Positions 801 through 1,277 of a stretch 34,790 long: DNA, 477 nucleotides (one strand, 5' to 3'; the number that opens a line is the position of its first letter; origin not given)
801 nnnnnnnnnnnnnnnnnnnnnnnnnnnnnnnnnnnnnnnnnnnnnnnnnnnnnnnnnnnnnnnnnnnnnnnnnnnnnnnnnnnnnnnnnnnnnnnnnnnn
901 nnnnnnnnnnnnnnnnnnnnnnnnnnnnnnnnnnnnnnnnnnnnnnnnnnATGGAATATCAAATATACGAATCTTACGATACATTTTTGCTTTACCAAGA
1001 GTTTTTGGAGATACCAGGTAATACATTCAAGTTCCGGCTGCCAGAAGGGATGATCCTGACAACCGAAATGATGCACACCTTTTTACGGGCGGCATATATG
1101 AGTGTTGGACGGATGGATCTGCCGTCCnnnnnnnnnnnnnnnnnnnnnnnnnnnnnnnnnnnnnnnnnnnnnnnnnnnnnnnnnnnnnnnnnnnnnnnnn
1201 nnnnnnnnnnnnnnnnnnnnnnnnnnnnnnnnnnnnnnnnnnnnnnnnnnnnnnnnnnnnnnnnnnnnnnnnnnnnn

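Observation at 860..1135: Promoter-equipped 59-aa moron between the lysin and attP, hidden under a minus-strand track ORF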

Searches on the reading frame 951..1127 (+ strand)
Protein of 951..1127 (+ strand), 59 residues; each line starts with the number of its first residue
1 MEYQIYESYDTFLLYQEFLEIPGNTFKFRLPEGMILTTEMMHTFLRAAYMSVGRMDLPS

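Call 4: search_protein_families(library=pfam, proteins=[window:951-1127:+], max_evalue=1)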
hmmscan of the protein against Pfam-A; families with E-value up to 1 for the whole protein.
seq(59 aa): 1 family
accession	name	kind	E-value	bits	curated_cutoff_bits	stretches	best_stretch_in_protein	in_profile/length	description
PF12315.14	DA1-like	-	0.21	11.4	25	1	29-47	90-108/213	Protein DA1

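Call 5: search_protein_families(library=phrogs, proteins=[window:951-1127:+], max_evalue=1)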
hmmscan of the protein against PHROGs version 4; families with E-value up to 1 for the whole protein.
seq(59 aa): 0 families

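Call 7: find_homologous_proteins(query=window:951-1127:+, max_evalue=10)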
Query seq(59 aa) (59 aa): 38 proteins with E <= 10 among 38 candidates.
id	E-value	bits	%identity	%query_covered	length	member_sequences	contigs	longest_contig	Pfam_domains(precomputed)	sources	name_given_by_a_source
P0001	1.3e-31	124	100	100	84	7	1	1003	-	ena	-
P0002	1.6e-31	124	98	100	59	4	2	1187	-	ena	-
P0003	5.6e-31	122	98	100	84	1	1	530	-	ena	-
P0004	7.6e-31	122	97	100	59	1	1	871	-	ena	-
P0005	9.1e-31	121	97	100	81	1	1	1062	-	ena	-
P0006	1.1e-30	121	95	100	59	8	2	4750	-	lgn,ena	-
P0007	1.2e-30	121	97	100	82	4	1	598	-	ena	-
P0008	3.7e-30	119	95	100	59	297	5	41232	-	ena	-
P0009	3.9e-30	119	95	100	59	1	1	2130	-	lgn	-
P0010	4.2e-30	119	95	100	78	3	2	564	-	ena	-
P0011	5.0e-30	119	95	100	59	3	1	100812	-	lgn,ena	-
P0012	3.6e-29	116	92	100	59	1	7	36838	-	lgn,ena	-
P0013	5.3e-29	116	92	100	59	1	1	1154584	-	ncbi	ncbi:MAG: hypothetical protein ACLRMN_14740 [Mediterraneibacter gnavus]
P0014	7.5e-29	115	92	100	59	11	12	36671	-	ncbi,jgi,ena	jgi:hypothetical protein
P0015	8.7e-29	115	93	100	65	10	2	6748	-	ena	-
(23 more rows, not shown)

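Call 12: find_related_loci(query=window:951-1127:+, collection=genome_contigs, flank=10000)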
Query seq(59 aa) (59 aa) in genome_contigs; peptide patterns used: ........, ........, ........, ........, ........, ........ (x = any residue, [..] = any of these).
104 stretches matched a pattern; 1 encode a relative of the query (tblastn E <= 1e-3); 1 distinct loci.
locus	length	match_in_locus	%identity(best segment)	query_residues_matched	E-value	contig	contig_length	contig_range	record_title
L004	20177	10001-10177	83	1-59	2e-31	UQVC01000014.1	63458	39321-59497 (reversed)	uncultured Ruminococcus sp. isolate UMGS669 genome assembly, contig: NODE_326_length_63458_cov_60.9278, whole genome sho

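Call 13: find_related_loci(query=window:951-1127:+, collection=viral_contigs, flank=5000)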
Query seq(59 aa) (59 aa) in viral_contigs; peptide patterns used: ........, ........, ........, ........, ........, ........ (x = any residue, [..] = any of these).
69 stretches matched a pattern; 64 encode a relative of the query (tblastn E <= 1e-3); 63 distinct loci.
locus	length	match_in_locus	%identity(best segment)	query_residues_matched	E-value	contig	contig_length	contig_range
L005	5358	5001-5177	100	1-59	2e-36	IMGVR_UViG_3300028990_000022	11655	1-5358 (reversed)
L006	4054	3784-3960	100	1-59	2e-36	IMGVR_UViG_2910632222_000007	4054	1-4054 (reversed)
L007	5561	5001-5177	100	1-59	2e-36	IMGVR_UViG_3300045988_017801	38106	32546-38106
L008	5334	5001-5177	100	1-59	2e-36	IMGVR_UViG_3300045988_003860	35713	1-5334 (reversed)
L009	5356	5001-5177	100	1-59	2e-36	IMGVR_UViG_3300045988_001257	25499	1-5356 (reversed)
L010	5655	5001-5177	100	1-59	2e-36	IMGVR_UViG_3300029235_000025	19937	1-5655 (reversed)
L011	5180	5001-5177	100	1-59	2e-36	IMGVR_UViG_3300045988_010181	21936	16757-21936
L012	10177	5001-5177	100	1-59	2e-36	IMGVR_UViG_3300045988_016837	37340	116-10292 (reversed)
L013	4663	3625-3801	98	1-59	4e-36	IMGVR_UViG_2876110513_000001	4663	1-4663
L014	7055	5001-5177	98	1-59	4e-36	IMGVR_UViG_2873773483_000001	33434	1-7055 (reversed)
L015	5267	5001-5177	98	1-59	4e-36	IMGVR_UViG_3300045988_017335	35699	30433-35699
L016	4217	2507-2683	98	1-59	8e-36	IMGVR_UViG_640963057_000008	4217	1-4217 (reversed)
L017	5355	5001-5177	98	1-59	8e-36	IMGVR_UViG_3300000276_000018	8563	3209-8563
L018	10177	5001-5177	98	1-59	8e-36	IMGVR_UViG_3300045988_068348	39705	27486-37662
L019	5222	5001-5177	98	1-59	8e-36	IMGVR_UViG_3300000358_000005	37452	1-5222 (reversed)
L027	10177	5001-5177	97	1-59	2e-35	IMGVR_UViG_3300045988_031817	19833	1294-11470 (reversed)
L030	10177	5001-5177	97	1-59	1e-35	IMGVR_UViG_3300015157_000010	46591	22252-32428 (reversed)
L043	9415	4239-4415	97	1-59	4e-35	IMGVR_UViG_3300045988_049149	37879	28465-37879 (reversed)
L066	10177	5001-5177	85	1-59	1e-30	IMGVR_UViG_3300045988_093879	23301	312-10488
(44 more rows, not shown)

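Call 26: predict_structure(alignment_id=A1)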
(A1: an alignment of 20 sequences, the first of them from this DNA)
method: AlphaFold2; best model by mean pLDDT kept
length: 59 residues; sequences in the alignment: 20
mean_pLDDT: 69.7   pTM: 0.48
mean pLDDT of the five models: 69.7, 65.5, 63.7, 63.5, 57.5
residues with pLDDT >= 90: 0; 70-90: 35; 50-70: 22; < 50: 2
segments of 3 or more residues with pLDDT < 50: none
pLDDT, mean of each block of 10 residues (from residue 1): 56 74 71 76 77 63
secondary structure, 60 per line:
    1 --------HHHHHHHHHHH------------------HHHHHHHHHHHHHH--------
elements in order: H9-19 H38-51

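Call 29: fold_search(model_id=the predicted structure, library=viral)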
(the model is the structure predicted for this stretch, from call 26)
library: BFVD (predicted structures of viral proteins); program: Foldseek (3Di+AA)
matches with E <= 10: 20; with E <= 0.001: 0
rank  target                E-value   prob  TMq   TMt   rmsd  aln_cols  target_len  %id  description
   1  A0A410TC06            7.6e-01  0.21  0.35  0.25   6.0        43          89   19  (no name in the UniProt tables at hand)
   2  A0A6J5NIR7            2.8e+00  0.06  0.33  0.29  13.9        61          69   23  Uncharacterized protein [uncultured Caudovirales phage]
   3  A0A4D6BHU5            3.8e+00  0.11  0.40  0.37   7.2        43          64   23  (no name in the UniProt tables at hand)
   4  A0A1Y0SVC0            4.1e+00  0.14  0.39  0.28   4.8        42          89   19  Uncharacterized protein [Pseudomonas phage Noxifer]
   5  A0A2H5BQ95            5.3e+00  0.08  0.42  0.33   4.9        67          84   12  Uncharacterized protein [Vibrio phage Vp_R1]
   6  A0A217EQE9            5.7e+00  0.06  0.36  0.07  10.6        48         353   17  Host shutoff protein [Bacillus phage vB_BsuM-Goe2]
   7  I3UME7                6.0e+00  0.11  0.35  0.14   4.0        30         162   17  Uncharacterized protein [Colwellia phage 9A]
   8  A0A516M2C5            6.0e+00  0.06  0.28  0.14   7.2        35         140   17  (no name in the UniProt tables at hand)
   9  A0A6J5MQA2            6.0e+00  0.06  0.32  0.31   5.5        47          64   21  Uncharacterized protein [uncultured Caudovirales phage]
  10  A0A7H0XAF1            6.9e+00  0.03  0.31  0.22   5.6        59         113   14  (no name in the UniProt tables at hand)
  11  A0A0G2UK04            6.9e+00  0.01  0.19  0.09  14.6        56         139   16  (no name in the UniProt tables at hand)
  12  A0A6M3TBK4            7.3e+00  0.05  0.35  0.27   9.2        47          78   19  (no name in the UniProt tables at hand)
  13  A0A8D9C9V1            7.8e+00  0.08  0.32  0.17   1.4        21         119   14  Uncharacterized protein [uncultured marine phage]
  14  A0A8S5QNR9            8.3e+00  0.06  0.35  0.31   9.4        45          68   16  Uncharacterized protein [Siphoviridae sp. ctWhx86]
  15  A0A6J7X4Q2            8.3e+00  0.04  0.36  0.30   8.4        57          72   14  Uncharacterized protein [uncultured Caudovirales phage]
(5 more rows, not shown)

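Call 31: search_protein_representatives(alignment_id=A1)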
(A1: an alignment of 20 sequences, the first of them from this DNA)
Query: 20 sequences, 59 profile positions. Proteins with E-value up to 0.001 (for the whole library): 28; up to 1e-10: 15; up to 1e-30: 2. The best 28 are listed.
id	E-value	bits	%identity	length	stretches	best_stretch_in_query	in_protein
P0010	3.6e-38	145.7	-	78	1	1-59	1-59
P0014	4.6e-38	145.4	-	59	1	1-59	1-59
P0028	6.9e-29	116.0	-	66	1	12-59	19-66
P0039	1.5e-22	95.7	-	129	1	1-49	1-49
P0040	2.2e-22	95.2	-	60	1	2-54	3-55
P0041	4.9e-22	94.1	-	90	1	1-50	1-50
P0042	9.3e-17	77.2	-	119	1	1-37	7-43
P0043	3.9e-15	72.0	-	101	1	4-53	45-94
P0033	4.9e-15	71.7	-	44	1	1-32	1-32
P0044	5.8e-15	71.4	-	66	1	4-55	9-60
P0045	1.2e-13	67.2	-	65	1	2-53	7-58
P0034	1.4e-12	63.7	-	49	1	1-28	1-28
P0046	7.4e-12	61.5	-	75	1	2-53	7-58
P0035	7.7e-12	61.4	-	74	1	1-28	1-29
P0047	7.2e-11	58.3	-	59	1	5-52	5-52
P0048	4.5e-10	55.8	-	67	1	6-53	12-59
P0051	1.4e-08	51.0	-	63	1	5-49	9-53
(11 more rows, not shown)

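Call 34: find_homologous_proteins(query=A2, max_evalue=0.01)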
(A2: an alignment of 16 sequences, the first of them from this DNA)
Query A2 (16 sequences) (59 aa, profile of the alignment): 82 proteins with E <= 0.01 among 218 candidates.
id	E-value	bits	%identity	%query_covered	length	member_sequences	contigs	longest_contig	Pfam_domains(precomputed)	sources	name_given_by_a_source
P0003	1.4e-27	113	98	100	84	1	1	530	-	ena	-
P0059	1.6e-27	113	53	93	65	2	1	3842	-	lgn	-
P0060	2.0e-27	112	64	100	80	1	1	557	-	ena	-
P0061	2.3e-27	112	57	86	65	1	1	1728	-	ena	-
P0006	3.5e-27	112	95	100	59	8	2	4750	-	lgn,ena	-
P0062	3.6e-27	112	57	86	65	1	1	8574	-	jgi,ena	-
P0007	4.8e-27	111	97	100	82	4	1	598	-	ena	-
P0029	5.7e-27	111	80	92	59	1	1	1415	-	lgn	-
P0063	8.4e-27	110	55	86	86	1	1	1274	-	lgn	-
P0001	9.1e-27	110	100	100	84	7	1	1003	-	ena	-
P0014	1.0e-26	110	92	100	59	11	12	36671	-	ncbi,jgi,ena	jgi:hypothetical protein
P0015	1.1e-26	110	93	100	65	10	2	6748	-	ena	-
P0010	1.2e-26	110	95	100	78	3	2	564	-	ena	-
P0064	1.2e-26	110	66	100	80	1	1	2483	-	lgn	-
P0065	1.3e-26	110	55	86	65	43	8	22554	-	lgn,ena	-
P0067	4.5e-26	108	64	98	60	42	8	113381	-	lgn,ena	-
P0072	4.0e-25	105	63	88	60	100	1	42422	-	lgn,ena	-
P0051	3.7e-22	96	50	75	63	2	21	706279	-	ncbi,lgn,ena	-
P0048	2.8e-21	93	53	80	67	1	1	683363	-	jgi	jgi:hypothetical protein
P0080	6.7e-21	92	52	98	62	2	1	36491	-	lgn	-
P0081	6.7e-21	92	52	88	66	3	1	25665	-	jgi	jgi:hypothetical protein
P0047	1.1e-20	91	51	80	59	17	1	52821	-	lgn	-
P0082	1.4e-20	91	52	81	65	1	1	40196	-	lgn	-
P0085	2.9e-19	86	56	93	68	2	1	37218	-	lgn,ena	-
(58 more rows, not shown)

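Call 36: search_solved_structures(query=A2, max_evalue=10)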
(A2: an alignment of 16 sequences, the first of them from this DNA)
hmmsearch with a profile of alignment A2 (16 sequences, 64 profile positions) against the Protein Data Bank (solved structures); distinct sequences matched with E-value up to 10: 2.
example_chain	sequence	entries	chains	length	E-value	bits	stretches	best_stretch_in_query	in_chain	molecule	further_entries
8wec_A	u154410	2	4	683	0.72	12.9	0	22-37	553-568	MDIS1-interacting receptor like kinase 2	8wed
8web_A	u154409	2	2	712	0.84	12.7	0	22-37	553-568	MDIS1-interacting receptor like kinase 2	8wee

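Call 37: find_encoding_contigs(protein=P0051, flank=6000, max_places=3)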
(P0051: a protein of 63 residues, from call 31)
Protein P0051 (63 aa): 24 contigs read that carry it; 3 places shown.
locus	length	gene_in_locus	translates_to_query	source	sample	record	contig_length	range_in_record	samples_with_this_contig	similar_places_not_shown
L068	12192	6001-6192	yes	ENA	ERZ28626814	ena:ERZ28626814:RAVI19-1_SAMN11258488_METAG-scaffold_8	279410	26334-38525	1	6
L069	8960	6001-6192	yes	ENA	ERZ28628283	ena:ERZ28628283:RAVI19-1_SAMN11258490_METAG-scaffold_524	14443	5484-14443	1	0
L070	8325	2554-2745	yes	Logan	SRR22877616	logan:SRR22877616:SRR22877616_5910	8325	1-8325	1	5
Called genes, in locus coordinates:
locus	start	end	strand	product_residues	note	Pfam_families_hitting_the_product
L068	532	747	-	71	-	PF13443:HTH_26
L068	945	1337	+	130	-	-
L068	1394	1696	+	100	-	-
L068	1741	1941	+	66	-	-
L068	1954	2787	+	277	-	PF00239:Resolvase, PF07508:Recombinase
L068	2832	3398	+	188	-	-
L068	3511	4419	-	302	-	PF13271:DUF4062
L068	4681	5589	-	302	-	-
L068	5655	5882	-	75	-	PF12844:HTH_19 (weak), PF13443:HTH_26 (weak), PF01381:HTH_3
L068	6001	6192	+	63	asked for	-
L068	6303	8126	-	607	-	-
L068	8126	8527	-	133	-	-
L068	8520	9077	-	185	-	PF01807:Zn_ribbon_DnaG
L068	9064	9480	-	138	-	-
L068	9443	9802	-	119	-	-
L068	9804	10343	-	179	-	PF02732:ERCC4 (weak)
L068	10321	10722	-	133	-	-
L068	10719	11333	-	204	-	-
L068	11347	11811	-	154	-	PF00436:SSB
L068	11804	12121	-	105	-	-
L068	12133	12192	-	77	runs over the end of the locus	-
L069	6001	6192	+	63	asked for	-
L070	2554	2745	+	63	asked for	-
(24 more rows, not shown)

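Call 38: find_encoding_contigs(protein=P0048, flank=6000, max_places=2)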
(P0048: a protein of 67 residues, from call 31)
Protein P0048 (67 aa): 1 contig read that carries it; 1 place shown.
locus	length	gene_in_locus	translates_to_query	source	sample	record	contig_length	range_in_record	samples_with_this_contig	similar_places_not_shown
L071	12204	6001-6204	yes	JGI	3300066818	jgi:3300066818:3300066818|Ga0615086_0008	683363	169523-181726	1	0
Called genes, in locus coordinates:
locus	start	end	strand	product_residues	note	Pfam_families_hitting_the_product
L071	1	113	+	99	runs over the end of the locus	-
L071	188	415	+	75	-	-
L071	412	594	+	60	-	-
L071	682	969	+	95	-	-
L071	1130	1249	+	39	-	-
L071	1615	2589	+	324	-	-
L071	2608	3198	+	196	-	-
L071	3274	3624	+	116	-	PF01520:Amidase_3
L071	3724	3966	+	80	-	PF07538:ChW (weak)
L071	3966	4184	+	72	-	-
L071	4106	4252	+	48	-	-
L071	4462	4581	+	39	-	-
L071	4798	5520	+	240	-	PF15935:RnlA_toxin, PF19034:RnlA-toxin_DBD, PF18869:HEPN_RnaseLS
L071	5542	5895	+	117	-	PF15933:RnlB_antitoxin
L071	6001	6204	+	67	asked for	-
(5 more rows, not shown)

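Call 39: find_encoding_contigs(protein=P0067, flank=6000, max_places=3)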
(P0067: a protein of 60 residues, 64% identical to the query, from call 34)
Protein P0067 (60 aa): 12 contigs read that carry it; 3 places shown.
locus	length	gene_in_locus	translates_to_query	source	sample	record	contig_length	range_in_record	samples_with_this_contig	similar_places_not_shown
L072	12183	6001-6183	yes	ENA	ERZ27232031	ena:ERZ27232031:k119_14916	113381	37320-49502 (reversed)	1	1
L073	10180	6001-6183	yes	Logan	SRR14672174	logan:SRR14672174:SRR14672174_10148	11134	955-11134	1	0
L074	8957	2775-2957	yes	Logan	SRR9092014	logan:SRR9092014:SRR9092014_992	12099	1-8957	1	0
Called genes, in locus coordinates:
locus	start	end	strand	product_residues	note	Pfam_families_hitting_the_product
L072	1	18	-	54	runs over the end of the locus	-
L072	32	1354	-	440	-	PF04233:Phage_Mu_F, PF21814:DUF6883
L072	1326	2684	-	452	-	PF05133:SPP1_portal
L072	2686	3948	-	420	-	PF04466:Terminase_3, PF17288:Terminase_3C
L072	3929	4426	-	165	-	PF03592:Terminase_2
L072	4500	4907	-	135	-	-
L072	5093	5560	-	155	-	-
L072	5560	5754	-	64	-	-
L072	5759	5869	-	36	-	-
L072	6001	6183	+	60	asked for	-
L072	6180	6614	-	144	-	PF04448:DUF551 (weak)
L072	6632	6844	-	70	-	-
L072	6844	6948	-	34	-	-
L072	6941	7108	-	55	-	-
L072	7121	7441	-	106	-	-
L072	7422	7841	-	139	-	-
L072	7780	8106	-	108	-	-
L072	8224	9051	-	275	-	PF01695:IstB_IS21, PF00308:Bac_DnaA (weak), PF00004:AAA (weak)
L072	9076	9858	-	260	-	-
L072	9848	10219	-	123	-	PF24608:PDDEXK_15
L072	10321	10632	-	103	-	-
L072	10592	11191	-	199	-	-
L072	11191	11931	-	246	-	-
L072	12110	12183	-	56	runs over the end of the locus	-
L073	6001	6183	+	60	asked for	-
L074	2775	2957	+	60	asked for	-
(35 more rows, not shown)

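Call 40: predict_structure(alignment_id=A2)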
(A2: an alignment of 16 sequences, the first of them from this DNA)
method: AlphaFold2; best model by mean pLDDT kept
length: 59 residues; sequences in the alignment: 16
mean_pLDDT: 86.3   pTM: 0.69
mean pLDDT of the five models: 86.3, 86.1, 85.6, 85.3, 84.8
residues with pLDDT >= 90: 32; 70-90: 19; 50-70: 6; < 50: 2
segments of 3 or more residues with pLDDT < 50: none
pLDDT, mean of each block of 10 residues (from residue 1): 82 94 86 91 93 70
secondary structure, 60 per line:
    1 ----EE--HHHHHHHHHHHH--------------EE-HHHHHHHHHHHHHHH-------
elements in order: H9-20 H38-52

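Call 46: fold_search(model_id=the predicted structure, library=pdb)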
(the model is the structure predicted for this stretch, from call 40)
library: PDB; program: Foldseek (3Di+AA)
matches with E <= 10: 11; with E <= 0.001: 0
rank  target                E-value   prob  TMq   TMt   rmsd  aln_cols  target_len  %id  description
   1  3q9v_A                3.7e+00  0.09  0.38  0.25  10.0        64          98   20  Crystal structure of rra c-terminal domain(123-221) from Deinococcus radiodurans (released 2012-01-11)
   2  3wuh_A                3.7e+00  0.04  0.29  0.07   7.2        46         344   15  Qri7 and AMP complex (released 2014-09-17)
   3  5olk_A                5.2e+00  0.08  0.36  0.07   7.5        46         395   17  Crystal structure of the ATP-cone-containing NrdB from Leeuwenhoekiella blandensis (released 2018-01-10)
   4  5im3_A                5.9e+00  0.08  0.42  0.04   5.8        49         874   26  Crystal structure of the class I ribonucleotide reductase from Pseudomonas aeruginosa in complex with dATP (released 2016-05-04)
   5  7f2f_A                6.3e+00  0.10  0.45  0.31   8.0        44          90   11  The complex of DNA with the C-terminal domain of TYE7 from Saccharomyces cerevisiae. (released 2021-10-13)
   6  8c61_G                6.3e+00  0.03  0.26  0.07   8.2        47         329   13  Structure of USP54 in complex with Lys63-linked diUbiquitin-PA (released 2024-07-31)
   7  5olk_C                6.8e+00  0.08  0.40  0.07   7.2        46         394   17  Crystal structure of the ATP-cone-containing NrdB from Leeuwenhoekiella blandensis (released 2018-01-10)
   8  5olk_B                8.9e+00  0.04  0.37  0.07   7.4        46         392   17  Crystal structure of the ATP-cone-containing NrdB from Leeuwenhoekiella blandensis (released 2018-01-10)
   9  5olk_D                9.5e+00  0.05  0.36  0.07   7.5        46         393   17  Crystal structure of the ATP-cone-containing NrdB from Leeuwenhoekiella blandensis (released 2018-01-10)
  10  8c61_A                9.5e+00  0.03  0.24  0.06   5.1        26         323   12  Structure of USP54 in complex with Lys63-linked diUbiquitin-PA (released 2024-07-31)
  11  6nbj_A                9.5e+00  0.02  0.31  0.08   6.6        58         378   10  Qri7 (released 2023-04-26)

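Call 47: search_protein_families(library=padloc, alignment_id=A2, max_evalue=1)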
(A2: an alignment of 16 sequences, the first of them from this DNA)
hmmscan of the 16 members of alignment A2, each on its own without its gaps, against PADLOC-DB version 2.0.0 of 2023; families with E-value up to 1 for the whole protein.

A. member 1, seq(59 aa): 0 families

B. families by the number of members that match (of 16 scanned): 1 family
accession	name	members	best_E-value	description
PDLC01487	Csm2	1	0.009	CAS-III-D; effector_SS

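Call 48: search_protein_families(library=ncbifam, alignment_id=A2, max_evalue=1)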
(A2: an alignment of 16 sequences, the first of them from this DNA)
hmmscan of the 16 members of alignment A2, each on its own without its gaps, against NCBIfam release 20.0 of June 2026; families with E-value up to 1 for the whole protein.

A. member 1, seq(59 aa): 0 families

B. families by the number of members that match (of 16 scanned): 3 families
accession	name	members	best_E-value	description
TIGR00798.1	mtc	1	0.015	sideroflexin family mitochondrial carrier protein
NF049936.1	TriMthamethphnDioxTmpA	1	0.09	2-trimethylaminoethylphosphonate dioxygenase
TIGR01132.1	pgm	1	0.14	phosphoglucomutase (alpha-D-glucose-1,6-bisphosphate-dependent)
